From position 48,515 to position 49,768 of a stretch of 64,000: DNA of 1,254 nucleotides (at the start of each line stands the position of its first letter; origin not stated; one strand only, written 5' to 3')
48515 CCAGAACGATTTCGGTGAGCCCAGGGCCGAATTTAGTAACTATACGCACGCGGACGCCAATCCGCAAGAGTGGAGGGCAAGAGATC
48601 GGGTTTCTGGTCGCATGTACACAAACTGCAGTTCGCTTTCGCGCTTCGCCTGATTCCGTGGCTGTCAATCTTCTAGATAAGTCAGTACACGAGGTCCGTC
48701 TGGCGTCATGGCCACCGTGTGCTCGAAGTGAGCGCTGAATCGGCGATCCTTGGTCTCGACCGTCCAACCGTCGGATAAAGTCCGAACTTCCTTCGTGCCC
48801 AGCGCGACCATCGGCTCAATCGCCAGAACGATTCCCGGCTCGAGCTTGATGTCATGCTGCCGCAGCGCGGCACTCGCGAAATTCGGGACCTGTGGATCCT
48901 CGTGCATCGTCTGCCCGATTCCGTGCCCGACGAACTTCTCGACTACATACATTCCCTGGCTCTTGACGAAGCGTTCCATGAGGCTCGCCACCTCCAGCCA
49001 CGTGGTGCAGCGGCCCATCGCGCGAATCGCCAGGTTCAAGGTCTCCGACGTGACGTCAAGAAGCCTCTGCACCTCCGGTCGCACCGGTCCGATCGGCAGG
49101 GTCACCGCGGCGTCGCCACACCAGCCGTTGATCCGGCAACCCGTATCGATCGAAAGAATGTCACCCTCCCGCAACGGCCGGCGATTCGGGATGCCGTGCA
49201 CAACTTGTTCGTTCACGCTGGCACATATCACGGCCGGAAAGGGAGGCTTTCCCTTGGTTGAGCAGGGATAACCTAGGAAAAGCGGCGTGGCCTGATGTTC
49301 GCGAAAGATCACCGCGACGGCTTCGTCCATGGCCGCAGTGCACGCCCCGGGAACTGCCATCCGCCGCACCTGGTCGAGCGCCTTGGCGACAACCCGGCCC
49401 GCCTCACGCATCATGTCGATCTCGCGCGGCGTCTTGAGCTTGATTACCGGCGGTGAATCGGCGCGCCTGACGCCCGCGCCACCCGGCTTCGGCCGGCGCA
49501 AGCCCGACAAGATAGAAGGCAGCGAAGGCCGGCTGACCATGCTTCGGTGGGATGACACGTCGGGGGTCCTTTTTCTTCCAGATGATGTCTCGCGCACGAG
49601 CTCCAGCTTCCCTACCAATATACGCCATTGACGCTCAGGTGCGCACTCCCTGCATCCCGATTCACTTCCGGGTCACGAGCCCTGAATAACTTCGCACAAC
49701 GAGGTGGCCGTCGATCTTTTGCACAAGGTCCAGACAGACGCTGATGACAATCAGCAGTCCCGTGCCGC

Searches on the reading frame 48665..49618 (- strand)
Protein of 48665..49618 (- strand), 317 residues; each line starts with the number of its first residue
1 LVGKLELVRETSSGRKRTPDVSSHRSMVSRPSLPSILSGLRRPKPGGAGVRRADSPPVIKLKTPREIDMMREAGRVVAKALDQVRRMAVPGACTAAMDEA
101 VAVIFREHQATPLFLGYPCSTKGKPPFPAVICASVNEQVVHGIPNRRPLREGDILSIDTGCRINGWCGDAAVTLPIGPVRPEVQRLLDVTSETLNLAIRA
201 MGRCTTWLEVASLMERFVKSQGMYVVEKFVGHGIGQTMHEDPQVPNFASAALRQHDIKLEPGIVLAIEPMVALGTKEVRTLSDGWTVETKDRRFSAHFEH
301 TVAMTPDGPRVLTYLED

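Call 58: search_protein_families(library=pfam, proteins=[window:48665-49618:-], max_evalue=0.001)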
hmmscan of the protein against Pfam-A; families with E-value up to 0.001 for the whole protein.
window:48665-49618:- (317 aa): 1 family
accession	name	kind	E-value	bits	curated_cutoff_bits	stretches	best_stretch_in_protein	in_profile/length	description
PF00557.29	Peptidase_M24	-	5.6e-44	150.8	23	1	69-305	2-207/208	Metallopeptidase family M24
